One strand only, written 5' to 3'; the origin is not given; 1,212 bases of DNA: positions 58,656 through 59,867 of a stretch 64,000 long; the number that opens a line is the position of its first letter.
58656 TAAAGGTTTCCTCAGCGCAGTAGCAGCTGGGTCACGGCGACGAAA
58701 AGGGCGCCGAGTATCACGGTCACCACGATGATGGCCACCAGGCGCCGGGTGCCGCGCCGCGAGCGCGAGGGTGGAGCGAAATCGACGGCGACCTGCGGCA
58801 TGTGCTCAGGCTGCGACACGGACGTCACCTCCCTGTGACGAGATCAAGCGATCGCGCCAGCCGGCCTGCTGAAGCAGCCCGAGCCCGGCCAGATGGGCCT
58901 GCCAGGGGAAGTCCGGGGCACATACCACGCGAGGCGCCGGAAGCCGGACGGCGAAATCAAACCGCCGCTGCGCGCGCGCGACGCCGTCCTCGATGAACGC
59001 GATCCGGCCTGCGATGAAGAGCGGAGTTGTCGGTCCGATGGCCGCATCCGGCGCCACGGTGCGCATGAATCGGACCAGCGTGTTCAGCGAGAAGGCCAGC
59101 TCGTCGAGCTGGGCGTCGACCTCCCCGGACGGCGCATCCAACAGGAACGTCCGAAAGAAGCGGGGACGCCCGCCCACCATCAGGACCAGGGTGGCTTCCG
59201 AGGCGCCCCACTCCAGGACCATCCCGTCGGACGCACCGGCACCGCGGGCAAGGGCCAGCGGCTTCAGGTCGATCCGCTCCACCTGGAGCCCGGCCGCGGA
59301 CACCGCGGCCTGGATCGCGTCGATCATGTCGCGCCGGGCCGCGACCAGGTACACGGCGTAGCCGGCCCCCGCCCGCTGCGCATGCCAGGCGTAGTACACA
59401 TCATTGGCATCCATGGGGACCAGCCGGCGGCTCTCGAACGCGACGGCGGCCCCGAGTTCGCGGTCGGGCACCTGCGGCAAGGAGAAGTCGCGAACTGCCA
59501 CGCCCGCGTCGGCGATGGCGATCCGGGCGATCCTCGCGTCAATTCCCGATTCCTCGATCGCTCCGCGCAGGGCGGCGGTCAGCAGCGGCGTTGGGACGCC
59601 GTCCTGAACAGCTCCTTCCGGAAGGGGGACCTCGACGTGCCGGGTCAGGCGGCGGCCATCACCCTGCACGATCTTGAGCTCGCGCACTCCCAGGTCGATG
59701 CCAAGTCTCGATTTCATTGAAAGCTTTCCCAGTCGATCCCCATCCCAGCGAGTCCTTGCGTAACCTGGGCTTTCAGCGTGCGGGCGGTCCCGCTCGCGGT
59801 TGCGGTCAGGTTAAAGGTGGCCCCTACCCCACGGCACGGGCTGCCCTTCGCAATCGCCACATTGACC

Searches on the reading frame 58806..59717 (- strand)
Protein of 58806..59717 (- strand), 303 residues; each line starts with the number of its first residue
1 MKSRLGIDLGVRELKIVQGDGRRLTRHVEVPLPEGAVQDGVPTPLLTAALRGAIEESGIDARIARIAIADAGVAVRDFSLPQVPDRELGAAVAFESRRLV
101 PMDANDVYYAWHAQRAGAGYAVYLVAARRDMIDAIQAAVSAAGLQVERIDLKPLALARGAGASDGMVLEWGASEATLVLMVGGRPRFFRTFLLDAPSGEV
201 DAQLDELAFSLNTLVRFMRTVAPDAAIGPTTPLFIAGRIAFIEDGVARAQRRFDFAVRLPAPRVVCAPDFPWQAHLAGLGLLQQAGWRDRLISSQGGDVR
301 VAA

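Call 29: find_encoding_contigs(protein=window:58806-59717:-, flank=6000, max_places=1)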
Protein window:58806-59717:- (303 aa): 19 contigs read that carry it; 1 place shown.
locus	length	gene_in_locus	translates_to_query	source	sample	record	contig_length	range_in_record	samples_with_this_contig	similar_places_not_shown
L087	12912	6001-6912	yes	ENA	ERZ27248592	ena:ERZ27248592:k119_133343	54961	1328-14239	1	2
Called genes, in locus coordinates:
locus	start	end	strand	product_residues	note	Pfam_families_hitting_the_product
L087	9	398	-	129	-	PF06750:A24_N_bact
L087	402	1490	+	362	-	PF00437:T2SSE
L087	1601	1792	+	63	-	PF12728:HTH_17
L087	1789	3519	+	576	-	PF13191:AAA_16 (faint), PF05157:MshEN, PF00437:T2SSE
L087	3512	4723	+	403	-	PF28597:T2SSF_N, PF00482:T2SSF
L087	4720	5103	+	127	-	PF07963:N_methyl (faint)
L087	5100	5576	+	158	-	PF07963:N_methyl (weak)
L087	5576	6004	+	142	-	-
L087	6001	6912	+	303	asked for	PF11104:PilM_2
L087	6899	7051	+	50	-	-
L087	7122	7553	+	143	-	PF07963:N_methyl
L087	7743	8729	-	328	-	PF00072:Response_reg, PF13487:HD_5, PF01966:HD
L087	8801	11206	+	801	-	PF12728:HTH_17 (weak), PF13487:HD_5, PF01966:HD, PF01590:GAF, PF13185:GAF_2, PF13492:GAF_3, PF00990:GGDEF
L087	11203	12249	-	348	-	PF00365:PFK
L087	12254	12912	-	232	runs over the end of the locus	PF00730:HhH-GPD, PF00633:HHH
